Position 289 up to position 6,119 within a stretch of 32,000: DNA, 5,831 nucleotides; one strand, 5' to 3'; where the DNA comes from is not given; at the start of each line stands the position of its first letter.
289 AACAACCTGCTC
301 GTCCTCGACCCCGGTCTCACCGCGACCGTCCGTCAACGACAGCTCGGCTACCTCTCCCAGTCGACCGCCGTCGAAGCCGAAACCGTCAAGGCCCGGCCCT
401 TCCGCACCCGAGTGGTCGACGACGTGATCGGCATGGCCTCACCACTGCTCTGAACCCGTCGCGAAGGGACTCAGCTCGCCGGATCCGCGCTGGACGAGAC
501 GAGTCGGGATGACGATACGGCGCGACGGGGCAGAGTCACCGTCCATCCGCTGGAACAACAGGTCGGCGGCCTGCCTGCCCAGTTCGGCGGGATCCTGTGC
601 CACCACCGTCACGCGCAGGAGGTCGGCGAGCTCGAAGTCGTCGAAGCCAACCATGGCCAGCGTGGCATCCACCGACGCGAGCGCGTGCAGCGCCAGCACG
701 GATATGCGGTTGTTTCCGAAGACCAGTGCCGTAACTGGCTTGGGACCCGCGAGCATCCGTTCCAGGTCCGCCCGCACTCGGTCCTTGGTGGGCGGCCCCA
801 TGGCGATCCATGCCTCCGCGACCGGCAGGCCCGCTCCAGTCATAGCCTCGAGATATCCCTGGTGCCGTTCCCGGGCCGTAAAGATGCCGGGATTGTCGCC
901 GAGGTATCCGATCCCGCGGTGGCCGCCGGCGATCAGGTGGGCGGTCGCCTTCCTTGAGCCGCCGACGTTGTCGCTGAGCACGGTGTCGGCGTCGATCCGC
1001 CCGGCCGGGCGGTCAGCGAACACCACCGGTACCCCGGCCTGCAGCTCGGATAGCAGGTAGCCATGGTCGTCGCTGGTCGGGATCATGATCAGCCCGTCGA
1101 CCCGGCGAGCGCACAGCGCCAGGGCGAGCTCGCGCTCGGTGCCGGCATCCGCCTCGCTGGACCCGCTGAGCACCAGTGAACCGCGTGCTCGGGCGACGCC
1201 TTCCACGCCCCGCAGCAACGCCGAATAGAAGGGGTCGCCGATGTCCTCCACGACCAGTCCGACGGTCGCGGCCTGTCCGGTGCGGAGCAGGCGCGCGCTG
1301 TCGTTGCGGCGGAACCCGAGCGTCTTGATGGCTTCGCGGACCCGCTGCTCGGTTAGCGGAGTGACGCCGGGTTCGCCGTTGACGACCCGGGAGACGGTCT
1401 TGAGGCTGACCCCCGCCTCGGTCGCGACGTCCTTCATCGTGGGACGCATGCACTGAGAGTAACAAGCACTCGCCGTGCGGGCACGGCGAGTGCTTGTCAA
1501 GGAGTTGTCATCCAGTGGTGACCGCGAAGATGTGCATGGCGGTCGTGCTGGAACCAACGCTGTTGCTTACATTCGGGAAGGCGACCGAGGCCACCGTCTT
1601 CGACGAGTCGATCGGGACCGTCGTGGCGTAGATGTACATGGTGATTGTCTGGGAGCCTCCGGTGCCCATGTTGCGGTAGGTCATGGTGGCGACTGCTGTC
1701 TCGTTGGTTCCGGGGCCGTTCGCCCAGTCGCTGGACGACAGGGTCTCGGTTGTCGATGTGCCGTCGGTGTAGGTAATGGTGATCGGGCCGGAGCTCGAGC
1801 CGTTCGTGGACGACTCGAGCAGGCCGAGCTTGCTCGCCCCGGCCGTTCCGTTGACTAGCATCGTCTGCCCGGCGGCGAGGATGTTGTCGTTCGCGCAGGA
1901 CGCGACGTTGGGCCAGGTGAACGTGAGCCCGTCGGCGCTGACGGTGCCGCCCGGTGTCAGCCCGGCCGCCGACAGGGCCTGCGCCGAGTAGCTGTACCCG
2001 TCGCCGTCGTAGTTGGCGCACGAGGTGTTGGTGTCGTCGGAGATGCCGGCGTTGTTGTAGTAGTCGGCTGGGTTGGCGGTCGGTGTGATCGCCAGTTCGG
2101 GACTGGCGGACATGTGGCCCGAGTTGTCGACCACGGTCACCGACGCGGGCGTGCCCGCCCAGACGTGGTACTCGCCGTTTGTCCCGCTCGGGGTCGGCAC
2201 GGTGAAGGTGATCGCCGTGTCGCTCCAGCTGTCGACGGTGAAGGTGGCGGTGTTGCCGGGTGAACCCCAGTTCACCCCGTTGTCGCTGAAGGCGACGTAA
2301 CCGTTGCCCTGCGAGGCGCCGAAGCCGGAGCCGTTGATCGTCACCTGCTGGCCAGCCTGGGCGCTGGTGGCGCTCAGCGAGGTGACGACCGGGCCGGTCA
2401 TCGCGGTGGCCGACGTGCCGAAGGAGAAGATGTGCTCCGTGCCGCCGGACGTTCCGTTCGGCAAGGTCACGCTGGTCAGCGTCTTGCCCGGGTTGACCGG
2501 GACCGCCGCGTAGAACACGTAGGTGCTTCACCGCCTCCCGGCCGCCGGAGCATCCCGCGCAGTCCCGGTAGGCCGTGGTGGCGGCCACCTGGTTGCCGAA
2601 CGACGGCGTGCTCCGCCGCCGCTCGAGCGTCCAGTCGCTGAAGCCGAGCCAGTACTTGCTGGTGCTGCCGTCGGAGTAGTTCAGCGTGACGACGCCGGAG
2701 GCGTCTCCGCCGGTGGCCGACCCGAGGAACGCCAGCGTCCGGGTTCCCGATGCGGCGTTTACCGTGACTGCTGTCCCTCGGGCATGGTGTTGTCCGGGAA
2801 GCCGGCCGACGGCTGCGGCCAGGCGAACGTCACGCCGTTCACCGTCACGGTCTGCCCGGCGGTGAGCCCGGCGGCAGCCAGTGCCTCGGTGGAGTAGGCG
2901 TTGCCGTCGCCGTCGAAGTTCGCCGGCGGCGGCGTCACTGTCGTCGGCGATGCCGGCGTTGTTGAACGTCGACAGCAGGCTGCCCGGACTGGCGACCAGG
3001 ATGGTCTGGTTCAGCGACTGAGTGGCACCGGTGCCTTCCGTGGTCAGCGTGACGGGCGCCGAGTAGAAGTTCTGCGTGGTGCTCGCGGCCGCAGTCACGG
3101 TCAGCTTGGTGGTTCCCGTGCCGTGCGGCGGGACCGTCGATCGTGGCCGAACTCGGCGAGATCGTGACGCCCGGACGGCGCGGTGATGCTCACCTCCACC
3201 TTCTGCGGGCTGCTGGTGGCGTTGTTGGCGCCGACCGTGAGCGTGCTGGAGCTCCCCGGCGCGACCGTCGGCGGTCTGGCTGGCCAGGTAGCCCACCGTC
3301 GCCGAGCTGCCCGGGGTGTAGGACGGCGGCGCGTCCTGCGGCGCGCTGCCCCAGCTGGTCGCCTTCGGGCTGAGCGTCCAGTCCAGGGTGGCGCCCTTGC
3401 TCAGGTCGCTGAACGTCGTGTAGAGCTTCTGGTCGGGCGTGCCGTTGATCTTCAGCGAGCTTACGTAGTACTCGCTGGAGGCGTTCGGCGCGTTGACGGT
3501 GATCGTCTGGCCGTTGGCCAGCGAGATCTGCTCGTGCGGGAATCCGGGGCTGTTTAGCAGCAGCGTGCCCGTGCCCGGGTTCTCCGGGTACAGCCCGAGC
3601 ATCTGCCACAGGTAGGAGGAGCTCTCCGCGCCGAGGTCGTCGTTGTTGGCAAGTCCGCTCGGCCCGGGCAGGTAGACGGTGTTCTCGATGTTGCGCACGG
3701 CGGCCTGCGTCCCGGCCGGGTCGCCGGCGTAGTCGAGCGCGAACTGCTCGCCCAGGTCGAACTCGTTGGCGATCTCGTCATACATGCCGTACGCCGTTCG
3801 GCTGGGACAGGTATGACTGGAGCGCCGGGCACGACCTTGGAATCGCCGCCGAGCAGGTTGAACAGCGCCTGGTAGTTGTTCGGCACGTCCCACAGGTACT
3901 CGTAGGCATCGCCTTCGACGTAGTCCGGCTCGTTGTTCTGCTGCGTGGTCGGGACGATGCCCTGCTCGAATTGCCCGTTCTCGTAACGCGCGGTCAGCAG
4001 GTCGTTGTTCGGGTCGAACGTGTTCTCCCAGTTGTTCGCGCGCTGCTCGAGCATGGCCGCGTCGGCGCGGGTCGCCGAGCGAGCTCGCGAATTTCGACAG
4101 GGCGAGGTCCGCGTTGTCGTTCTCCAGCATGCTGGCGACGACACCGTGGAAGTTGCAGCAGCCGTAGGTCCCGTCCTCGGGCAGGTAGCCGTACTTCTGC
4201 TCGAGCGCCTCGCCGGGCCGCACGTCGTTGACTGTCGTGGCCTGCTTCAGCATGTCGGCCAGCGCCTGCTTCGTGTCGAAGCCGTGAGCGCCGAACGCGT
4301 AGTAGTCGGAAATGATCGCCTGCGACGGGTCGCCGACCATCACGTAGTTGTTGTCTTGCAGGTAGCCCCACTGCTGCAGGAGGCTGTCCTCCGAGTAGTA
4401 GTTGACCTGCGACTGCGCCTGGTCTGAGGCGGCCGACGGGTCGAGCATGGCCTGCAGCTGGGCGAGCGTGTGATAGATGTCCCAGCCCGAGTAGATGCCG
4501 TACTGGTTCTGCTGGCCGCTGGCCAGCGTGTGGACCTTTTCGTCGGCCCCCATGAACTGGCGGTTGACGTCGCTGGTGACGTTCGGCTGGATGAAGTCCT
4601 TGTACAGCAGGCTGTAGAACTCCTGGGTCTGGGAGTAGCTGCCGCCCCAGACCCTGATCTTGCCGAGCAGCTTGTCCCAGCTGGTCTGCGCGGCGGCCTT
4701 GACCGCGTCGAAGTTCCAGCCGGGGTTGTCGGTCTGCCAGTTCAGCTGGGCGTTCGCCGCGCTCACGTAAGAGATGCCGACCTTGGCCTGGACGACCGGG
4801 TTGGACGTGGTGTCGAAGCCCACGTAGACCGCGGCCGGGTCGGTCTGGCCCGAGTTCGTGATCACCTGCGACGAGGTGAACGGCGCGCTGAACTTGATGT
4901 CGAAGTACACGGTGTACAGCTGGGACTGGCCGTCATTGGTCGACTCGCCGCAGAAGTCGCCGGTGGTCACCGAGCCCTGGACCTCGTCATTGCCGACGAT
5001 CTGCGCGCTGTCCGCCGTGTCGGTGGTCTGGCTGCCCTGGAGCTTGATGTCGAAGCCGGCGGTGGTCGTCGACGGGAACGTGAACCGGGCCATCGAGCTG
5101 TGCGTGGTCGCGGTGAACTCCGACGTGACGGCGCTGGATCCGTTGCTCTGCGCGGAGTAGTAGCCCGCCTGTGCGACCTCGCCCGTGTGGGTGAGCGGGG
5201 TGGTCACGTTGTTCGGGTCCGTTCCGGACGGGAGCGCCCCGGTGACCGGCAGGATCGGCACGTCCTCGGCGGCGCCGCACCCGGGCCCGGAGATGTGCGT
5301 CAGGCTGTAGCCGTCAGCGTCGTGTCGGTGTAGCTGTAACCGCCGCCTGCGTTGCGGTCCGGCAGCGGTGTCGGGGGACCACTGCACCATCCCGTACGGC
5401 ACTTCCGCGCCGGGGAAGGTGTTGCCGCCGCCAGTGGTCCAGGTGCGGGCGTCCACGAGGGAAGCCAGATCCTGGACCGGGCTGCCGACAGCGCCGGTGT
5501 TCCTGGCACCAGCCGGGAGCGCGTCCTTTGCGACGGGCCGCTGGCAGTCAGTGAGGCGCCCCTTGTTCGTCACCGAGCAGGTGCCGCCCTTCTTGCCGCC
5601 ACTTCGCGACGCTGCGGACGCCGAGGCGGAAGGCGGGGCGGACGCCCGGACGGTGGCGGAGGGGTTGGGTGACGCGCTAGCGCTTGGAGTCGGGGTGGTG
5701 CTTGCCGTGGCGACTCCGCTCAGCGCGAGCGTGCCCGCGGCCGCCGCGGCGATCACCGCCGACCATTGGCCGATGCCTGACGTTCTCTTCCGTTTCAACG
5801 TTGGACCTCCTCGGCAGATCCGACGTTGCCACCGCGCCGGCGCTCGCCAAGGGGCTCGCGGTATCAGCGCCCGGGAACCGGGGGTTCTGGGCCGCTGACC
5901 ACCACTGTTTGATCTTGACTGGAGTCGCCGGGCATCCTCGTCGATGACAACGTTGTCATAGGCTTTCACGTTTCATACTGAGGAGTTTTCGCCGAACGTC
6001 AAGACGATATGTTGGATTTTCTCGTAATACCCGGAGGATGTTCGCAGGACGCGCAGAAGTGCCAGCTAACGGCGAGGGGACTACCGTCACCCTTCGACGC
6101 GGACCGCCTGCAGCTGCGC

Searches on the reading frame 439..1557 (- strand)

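Call 9: search_protein_families(library=pfam, proteins=[window:439-1557:-], max_evalue=0.01)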
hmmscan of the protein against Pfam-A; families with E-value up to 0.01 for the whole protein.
window:439-1557:- (372 aa): 4 families
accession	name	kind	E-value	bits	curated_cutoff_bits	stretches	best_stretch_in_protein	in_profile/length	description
PF13377.12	Peripla_BP_3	-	9.9e-25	88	26.5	1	206-359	2-166/167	Periplasmic binding protein-like domain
PF00532.27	Peripla_BP_1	-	1.2e-23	84.5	22.2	1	97-357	2-280/281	Periplasmic binding proteins and sugar binding domain of LacI family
PF00356.27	LacI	-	7.8e-16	58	27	1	40-85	1-46/46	Bacterial regulatory proteins, lacI family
PF13407.12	Peripla_BP_4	-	1.1e-12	48.5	35.1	1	99-341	1-257/258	Periplasmic binding protein domain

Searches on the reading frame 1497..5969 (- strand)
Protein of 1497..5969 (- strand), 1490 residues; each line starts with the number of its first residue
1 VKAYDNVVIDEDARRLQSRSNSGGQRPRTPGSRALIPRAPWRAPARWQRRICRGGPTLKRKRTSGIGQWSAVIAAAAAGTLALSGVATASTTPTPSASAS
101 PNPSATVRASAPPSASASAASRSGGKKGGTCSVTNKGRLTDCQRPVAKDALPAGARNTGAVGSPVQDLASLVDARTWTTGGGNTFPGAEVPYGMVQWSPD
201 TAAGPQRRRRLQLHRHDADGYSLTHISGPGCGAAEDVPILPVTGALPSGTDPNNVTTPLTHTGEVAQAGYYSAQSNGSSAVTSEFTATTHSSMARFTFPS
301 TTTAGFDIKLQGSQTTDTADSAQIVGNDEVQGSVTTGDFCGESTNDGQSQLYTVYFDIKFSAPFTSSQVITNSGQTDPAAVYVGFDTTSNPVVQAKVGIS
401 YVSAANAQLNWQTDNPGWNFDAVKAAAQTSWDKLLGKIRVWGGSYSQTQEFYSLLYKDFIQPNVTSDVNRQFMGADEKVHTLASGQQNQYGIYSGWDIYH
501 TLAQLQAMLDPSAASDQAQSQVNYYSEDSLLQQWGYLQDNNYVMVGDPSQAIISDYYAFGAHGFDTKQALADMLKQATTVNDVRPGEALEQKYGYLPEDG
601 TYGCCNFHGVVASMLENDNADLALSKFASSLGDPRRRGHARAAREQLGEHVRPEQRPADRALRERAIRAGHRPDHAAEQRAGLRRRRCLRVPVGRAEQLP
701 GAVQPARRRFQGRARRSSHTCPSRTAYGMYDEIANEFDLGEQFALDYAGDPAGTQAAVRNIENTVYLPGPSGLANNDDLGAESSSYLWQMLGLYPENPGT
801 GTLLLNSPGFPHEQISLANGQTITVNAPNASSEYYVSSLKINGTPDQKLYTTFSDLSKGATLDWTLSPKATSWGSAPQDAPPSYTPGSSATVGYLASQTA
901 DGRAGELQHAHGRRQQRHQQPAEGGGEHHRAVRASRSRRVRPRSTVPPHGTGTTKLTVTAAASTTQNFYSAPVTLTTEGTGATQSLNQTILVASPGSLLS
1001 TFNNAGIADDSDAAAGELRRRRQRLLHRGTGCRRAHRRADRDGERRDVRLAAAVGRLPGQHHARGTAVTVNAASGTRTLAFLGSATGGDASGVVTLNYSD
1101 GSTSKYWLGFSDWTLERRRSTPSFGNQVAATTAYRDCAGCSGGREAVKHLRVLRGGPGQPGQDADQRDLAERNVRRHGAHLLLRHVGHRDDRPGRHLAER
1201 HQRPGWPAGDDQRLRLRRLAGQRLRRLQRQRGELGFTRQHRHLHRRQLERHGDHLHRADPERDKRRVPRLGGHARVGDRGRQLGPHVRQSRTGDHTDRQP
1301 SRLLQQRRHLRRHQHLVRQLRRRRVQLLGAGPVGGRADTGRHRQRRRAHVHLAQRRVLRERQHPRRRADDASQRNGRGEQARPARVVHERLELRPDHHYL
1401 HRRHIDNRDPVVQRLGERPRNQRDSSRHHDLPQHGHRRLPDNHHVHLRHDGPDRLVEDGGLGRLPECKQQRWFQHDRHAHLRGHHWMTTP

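Call 9: search_protein_families(library=pfam, proteins=[window:1497-5969:-], max_evalue=0.01)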
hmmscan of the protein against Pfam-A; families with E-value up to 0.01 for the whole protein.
window:1497-5969:- (1490 aa): 2 families
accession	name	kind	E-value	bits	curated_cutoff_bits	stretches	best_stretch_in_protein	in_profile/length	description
PF07971.18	Glyco_hydro_92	-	9.1e-84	282.5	24.6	2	406-635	1-225/464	Glycosyl hydrolase family 92 catalytic domain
PF17678.7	Glyco_hydro_92N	-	4.1e-45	154.9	34.5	1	172-400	2-236/236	Glycosyl hydrolase family 92 N-terminal domain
